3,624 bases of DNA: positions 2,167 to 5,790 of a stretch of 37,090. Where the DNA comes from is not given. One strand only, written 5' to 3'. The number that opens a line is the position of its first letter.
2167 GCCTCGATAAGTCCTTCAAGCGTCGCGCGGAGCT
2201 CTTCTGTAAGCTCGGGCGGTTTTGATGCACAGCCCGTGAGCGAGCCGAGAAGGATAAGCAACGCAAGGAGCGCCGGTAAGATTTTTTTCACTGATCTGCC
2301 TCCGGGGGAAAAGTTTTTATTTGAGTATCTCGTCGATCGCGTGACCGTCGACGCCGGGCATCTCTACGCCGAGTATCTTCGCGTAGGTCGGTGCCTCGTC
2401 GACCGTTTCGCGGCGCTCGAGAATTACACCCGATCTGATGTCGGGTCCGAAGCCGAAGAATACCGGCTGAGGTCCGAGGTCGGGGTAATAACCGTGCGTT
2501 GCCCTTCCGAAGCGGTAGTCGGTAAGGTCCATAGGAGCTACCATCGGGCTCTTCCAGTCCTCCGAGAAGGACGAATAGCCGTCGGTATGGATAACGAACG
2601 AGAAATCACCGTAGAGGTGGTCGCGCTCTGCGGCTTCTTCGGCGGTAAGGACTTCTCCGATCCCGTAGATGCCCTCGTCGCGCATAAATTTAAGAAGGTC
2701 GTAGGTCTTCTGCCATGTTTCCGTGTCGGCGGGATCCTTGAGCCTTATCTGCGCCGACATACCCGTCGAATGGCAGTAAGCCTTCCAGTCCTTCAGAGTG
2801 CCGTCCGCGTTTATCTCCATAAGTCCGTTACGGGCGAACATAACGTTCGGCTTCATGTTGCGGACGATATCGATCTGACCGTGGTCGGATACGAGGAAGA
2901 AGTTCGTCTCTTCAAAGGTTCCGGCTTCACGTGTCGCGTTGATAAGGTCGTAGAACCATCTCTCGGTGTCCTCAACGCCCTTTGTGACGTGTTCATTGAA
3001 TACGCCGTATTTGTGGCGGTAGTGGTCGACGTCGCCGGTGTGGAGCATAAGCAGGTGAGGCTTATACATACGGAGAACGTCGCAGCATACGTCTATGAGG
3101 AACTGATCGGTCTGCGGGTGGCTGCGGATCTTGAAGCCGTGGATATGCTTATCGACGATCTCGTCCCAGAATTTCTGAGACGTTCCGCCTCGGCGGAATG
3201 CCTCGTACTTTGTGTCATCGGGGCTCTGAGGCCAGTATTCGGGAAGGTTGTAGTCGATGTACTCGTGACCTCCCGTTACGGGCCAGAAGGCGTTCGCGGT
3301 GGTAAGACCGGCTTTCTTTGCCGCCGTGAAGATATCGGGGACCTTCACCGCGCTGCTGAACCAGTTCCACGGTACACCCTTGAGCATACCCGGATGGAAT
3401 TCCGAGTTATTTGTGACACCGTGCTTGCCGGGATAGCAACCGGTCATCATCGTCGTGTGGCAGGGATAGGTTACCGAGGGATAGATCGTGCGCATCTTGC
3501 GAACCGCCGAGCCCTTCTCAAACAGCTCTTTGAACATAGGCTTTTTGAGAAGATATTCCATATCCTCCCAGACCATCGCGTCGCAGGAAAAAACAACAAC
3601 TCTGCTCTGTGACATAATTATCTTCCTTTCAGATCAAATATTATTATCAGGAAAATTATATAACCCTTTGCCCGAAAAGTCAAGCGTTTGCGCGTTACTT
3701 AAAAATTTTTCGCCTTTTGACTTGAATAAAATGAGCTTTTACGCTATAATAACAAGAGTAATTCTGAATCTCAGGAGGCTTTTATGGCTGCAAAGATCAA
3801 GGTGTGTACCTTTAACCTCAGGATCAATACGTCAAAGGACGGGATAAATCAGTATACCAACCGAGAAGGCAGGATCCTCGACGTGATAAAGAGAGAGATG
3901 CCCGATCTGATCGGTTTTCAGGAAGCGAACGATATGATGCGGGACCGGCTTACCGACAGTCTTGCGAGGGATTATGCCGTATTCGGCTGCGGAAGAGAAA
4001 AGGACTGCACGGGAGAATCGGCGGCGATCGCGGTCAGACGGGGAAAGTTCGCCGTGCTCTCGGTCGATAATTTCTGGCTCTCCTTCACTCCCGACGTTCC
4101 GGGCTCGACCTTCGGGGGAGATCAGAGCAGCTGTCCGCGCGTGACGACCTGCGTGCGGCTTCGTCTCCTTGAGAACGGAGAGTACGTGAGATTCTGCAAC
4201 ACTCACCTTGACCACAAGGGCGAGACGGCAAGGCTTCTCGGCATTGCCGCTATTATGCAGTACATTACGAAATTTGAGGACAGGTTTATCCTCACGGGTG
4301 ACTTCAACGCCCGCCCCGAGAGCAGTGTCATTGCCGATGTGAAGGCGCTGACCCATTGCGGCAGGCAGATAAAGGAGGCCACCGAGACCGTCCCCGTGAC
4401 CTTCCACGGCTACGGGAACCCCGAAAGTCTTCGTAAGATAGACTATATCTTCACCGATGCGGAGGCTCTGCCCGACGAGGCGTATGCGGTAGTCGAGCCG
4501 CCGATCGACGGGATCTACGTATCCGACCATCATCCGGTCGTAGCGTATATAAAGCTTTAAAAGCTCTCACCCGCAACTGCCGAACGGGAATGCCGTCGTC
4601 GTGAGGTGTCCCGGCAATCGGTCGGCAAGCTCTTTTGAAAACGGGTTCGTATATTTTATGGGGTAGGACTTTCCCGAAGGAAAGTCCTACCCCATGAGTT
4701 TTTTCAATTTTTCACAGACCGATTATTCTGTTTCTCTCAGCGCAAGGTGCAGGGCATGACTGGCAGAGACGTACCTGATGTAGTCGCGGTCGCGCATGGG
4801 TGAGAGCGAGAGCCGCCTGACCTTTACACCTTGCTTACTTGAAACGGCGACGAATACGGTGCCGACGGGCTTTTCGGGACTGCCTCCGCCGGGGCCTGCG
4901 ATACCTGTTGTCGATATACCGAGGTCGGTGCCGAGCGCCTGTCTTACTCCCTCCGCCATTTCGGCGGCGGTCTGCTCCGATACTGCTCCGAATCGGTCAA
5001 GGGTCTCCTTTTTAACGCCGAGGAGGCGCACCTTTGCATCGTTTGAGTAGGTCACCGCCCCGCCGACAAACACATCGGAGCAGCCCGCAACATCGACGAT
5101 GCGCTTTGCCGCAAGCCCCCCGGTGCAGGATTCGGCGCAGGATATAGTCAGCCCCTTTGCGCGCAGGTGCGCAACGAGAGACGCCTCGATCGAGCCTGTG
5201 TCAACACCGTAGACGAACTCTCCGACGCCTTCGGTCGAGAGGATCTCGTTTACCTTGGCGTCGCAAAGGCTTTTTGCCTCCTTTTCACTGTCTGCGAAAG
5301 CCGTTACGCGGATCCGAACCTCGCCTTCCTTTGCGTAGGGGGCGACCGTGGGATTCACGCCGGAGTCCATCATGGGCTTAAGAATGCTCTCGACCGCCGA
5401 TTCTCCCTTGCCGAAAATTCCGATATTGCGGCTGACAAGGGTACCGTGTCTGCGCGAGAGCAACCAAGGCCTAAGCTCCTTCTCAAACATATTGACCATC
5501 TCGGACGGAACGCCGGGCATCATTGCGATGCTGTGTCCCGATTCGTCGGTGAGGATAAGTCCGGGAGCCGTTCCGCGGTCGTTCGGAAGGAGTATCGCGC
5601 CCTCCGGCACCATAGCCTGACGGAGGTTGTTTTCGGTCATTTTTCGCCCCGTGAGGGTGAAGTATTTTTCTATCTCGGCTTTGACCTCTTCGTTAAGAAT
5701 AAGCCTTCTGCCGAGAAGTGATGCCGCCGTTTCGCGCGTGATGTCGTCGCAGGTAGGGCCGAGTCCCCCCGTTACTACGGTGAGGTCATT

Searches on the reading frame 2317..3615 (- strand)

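Call 13: search_protein_families(library=pfam, proteins=[window:2317-3615:-], max_evalue=0.001)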
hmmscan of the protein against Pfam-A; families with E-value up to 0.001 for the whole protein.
window:2317-3615:- (432 aa): 2 families
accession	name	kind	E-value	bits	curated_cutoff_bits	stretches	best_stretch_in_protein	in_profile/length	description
PF01663.27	Phosphodiest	-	9.7e-45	154.1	23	1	6-366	1-331/342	Type I phosphodiesterase / nucleotide pyrophosphatase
PF00884.28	Sulfatase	-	0.00079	19.3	25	0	48-247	48-243/301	Sulfatase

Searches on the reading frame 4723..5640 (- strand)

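Call 12: search_protein_families(library=pfam, proteins=[window:4723-5640:-], max_evalue=0.001)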
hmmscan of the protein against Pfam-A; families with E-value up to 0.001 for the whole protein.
window:4723-5640:- (305 aa): 3 families
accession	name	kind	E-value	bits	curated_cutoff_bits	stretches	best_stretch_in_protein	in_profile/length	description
PF02464.23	CinA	-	2.1e-54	183.8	23.5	1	150-302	3-153/155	Competence-damaged protein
PF18146.6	CinA_KH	-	1.8e-20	73.2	27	1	70-145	1-73/73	Damage-inducible protein CinA KH domain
PF00994.29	MoCF_biosynth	-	5.3e-05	23.4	26.6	1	21-60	103-142/144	Probable molybdopterin binding domain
